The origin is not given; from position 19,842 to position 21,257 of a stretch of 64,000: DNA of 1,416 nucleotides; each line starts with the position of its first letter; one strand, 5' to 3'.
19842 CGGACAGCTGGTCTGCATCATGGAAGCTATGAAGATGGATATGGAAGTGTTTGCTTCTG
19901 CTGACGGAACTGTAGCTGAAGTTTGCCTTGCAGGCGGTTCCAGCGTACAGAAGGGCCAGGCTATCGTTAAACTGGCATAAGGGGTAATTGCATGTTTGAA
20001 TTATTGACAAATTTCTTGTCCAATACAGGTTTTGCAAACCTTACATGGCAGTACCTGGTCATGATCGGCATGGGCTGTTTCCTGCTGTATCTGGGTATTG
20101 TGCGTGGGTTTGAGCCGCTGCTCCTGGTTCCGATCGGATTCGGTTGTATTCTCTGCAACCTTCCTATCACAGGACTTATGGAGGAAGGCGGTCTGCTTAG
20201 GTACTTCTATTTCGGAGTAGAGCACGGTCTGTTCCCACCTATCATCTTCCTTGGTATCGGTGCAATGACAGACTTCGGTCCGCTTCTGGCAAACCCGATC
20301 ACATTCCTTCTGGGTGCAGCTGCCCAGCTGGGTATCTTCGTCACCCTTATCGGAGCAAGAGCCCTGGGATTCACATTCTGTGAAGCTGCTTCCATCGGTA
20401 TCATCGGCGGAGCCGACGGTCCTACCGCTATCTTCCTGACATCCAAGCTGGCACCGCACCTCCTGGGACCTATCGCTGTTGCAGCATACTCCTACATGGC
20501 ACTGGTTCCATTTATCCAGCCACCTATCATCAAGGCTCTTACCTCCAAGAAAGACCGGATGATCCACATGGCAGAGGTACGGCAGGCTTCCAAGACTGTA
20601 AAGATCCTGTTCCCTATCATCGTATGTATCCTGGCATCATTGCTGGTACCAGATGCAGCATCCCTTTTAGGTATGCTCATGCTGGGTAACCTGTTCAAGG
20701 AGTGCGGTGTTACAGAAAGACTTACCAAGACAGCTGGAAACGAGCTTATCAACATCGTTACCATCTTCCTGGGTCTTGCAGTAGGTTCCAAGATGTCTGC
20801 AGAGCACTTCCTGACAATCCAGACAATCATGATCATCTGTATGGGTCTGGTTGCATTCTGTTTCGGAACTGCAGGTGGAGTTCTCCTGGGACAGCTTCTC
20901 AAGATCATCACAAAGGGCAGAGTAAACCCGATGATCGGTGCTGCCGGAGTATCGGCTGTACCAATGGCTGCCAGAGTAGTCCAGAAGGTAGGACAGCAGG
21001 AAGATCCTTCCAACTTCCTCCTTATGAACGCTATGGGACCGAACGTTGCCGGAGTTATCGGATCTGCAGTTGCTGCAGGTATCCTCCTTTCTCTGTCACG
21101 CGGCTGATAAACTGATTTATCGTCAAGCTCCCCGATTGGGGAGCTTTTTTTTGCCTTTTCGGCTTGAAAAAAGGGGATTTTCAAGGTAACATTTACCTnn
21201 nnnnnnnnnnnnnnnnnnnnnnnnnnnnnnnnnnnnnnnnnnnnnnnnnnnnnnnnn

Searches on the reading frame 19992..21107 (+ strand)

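Call 88: search_protein_families(library=pfam, proteins=[window:19992-21107:+], max_evalue=0.00001)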
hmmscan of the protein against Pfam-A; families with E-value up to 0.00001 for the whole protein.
window:19992-21107:+ (371 aa): 1 family
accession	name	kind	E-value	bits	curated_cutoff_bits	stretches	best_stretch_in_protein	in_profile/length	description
PF03977.18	OAD_beta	-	3.7e-161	536.4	31.6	1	21-368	2-348/349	Na+-transporting oxaloacetate decarboxylase beta subunit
